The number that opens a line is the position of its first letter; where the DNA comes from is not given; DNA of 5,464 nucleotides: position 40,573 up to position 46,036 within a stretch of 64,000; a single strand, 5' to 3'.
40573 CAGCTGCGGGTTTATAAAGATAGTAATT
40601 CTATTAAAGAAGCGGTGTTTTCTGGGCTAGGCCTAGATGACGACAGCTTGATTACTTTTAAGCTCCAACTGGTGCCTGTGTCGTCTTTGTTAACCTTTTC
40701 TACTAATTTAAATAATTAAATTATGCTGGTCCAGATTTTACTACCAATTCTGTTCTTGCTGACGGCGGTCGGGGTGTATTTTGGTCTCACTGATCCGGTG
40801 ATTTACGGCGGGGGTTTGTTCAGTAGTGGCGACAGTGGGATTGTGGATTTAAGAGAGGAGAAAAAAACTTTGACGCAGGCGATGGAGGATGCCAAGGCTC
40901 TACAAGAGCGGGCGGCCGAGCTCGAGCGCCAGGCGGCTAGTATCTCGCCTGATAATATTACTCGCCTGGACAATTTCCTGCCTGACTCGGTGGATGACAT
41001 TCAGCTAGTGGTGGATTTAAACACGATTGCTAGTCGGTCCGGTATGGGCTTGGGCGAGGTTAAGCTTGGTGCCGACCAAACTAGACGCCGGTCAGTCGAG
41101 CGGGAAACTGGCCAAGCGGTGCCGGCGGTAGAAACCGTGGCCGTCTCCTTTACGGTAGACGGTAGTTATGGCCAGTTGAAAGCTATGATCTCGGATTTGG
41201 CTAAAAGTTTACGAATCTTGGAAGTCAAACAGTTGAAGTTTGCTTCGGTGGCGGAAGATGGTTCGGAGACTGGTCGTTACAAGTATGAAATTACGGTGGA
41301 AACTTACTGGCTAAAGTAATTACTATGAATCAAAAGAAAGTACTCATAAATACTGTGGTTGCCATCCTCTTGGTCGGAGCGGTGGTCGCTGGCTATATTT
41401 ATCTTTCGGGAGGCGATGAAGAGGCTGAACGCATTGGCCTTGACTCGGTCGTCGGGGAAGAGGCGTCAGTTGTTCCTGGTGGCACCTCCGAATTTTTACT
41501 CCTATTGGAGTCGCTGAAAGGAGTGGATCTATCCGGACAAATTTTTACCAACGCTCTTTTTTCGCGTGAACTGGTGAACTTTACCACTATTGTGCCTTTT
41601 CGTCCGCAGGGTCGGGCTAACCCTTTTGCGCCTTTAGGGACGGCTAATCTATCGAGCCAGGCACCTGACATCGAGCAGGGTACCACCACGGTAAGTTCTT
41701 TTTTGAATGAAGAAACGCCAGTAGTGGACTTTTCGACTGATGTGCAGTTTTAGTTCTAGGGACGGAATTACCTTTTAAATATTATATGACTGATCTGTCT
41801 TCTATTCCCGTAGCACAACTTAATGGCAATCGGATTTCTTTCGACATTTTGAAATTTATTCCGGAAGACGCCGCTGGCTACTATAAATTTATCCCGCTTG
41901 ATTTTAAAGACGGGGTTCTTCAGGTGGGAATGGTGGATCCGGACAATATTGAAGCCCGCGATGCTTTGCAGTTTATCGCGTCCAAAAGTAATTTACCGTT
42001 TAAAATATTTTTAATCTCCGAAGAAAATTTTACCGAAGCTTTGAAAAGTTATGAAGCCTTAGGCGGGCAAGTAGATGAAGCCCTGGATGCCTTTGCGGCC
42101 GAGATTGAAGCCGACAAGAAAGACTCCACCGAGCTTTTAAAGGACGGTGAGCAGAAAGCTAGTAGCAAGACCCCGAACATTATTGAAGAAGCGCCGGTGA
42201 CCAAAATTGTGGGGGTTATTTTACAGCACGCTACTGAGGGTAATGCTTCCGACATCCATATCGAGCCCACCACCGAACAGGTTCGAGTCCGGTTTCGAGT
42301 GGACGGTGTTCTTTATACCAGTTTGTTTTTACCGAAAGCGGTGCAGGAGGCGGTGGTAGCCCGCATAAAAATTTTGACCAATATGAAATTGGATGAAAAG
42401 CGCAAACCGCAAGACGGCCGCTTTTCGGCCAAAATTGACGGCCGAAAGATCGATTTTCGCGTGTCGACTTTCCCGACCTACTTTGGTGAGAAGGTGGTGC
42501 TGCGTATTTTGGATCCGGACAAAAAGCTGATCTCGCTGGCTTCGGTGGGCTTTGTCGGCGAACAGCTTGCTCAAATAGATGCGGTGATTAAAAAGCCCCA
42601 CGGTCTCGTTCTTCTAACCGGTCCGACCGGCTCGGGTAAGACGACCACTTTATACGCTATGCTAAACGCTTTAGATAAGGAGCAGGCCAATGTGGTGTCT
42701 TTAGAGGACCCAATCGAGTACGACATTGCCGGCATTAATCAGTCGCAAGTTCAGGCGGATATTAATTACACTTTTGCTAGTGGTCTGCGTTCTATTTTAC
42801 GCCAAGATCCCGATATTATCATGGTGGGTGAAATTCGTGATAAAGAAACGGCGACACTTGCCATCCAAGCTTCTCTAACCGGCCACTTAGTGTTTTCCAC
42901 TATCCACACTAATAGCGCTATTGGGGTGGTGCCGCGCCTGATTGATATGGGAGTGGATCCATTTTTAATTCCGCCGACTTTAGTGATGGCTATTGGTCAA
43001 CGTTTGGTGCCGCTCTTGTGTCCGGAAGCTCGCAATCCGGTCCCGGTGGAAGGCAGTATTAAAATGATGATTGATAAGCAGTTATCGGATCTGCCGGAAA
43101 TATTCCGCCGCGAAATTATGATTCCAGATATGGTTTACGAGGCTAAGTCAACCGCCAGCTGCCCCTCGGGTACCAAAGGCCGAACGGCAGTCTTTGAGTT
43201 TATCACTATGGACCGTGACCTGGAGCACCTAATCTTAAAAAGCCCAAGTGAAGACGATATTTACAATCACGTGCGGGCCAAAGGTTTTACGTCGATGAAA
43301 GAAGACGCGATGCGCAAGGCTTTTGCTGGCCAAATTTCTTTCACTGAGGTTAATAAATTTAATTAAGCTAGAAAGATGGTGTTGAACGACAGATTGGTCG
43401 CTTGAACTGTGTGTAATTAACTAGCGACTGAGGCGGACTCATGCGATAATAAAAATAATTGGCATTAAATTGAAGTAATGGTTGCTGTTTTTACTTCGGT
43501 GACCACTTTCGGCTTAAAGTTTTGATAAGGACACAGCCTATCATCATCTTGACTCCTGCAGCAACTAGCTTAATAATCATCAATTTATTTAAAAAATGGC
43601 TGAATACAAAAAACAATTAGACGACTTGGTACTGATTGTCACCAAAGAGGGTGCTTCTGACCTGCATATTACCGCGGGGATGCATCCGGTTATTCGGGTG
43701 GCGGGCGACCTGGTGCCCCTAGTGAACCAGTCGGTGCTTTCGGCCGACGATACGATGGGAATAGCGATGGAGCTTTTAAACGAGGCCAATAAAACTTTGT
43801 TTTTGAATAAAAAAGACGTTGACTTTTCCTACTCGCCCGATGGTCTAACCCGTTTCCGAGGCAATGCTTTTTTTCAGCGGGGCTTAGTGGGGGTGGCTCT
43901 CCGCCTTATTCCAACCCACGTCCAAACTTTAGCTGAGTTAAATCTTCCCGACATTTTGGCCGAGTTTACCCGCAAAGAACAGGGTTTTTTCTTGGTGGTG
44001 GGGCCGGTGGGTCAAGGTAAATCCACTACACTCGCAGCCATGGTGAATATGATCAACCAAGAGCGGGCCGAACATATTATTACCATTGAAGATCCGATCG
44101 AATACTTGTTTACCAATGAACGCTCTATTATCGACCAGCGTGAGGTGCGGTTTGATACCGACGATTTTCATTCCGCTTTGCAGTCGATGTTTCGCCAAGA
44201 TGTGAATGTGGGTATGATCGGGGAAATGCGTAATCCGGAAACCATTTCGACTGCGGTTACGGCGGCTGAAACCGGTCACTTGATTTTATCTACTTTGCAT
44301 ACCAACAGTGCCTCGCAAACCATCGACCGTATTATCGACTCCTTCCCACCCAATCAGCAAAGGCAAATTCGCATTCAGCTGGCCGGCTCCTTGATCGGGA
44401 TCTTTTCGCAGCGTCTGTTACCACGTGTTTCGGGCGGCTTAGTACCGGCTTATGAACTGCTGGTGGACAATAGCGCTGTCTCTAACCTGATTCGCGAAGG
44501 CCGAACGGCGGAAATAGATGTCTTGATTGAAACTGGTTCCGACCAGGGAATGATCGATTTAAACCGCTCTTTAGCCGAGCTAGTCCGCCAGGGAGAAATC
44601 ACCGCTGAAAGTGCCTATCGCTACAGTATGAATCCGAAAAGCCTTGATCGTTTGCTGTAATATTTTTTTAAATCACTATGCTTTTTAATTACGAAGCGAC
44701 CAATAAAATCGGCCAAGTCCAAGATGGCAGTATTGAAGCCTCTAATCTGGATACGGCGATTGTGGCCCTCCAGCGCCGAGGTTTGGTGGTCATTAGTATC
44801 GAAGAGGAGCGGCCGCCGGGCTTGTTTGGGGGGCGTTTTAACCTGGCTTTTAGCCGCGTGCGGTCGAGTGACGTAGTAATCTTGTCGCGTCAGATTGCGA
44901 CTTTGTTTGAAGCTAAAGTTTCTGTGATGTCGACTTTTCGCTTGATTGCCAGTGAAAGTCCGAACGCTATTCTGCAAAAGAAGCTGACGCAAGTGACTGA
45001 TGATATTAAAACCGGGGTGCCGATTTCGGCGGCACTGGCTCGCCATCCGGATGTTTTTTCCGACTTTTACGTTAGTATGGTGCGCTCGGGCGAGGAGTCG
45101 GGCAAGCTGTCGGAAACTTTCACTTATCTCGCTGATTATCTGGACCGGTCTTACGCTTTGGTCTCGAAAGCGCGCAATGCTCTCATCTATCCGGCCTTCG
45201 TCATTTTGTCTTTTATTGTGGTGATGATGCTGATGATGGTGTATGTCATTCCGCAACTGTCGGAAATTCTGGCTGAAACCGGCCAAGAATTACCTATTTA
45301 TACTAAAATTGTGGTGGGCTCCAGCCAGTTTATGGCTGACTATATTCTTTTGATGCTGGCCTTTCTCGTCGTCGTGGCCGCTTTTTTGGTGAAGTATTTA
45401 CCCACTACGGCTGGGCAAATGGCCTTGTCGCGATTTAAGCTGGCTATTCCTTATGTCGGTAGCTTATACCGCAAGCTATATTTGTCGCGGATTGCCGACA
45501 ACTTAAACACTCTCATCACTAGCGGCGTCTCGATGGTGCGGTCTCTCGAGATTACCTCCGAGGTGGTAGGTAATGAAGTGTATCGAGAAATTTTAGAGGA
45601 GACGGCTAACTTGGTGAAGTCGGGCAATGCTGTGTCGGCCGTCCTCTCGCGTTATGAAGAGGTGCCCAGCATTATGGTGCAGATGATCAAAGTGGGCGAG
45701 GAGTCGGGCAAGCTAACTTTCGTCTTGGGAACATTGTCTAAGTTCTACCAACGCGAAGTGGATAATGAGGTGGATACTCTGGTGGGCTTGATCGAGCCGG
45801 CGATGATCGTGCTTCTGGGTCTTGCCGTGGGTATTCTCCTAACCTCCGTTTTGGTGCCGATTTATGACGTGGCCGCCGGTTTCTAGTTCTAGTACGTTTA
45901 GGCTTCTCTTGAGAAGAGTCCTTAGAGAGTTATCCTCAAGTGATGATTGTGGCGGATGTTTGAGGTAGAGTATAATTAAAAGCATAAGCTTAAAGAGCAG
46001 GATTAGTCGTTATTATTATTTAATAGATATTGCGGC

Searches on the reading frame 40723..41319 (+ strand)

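Call 103: search_protein_families(library=pfam, proteins=[window:40723-41319:+], max_evalue=0.001)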
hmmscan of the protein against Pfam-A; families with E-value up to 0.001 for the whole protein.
window:40723-41319:+ (198 aa): 1 family
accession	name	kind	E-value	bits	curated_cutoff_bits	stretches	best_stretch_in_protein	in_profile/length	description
PF04350.18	PilO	-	1.5e-09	38.6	22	1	43-196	4-142/145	Pilus assembly protein, PilO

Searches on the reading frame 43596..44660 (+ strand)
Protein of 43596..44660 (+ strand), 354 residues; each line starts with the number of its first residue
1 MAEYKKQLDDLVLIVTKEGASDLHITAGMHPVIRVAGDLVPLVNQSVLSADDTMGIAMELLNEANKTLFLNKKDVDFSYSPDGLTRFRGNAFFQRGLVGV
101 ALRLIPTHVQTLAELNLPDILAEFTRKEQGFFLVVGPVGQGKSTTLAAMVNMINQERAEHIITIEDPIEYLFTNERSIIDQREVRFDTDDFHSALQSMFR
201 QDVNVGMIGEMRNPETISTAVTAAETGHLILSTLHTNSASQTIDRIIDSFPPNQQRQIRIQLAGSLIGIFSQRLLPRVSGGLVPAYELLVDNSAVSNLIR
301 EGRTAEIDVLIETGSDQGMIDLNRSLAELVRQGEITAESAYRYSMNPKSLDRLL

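Call 102: search_protein_families(library=pfam, proteins=[window:43596-44660:+], max_evalue=0.001)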
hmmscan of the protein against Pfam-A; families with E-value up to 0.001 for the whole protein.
window:43596-44660:+ (354 aa): 3 families
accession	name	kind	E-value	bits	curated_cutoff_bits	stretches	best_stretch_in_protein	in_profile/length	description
PF00437.27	T2SSE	-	2.2e-38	132.3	24.9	1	119-278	132-281/370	Type II/IV secretion system protein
PF13401.12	AAA_22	-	0.00017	22.4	27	1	127-165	3-40/130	AAA domain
PF25199.1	nSTAND_NTPase5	-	0.00041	20.6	34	0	122-174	34-86/145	Novel STAND NTPase 5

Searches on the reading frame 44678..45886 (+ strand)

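Call 102: search_protein_families(library=pfam, proteins=[window:44678-45886:+], max_evalue=0.001)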
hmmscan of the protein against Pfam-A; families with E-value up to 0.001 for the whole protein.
window:44678-45886:+ (402 aa): 1 family
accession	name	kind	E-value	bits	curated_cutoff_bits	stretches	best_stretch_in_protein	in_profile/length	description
PF00482.28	T2SSF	-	4.8e-55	185.3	25.2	2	70-192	2-125/125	Type II secretion system (T2SS), protein F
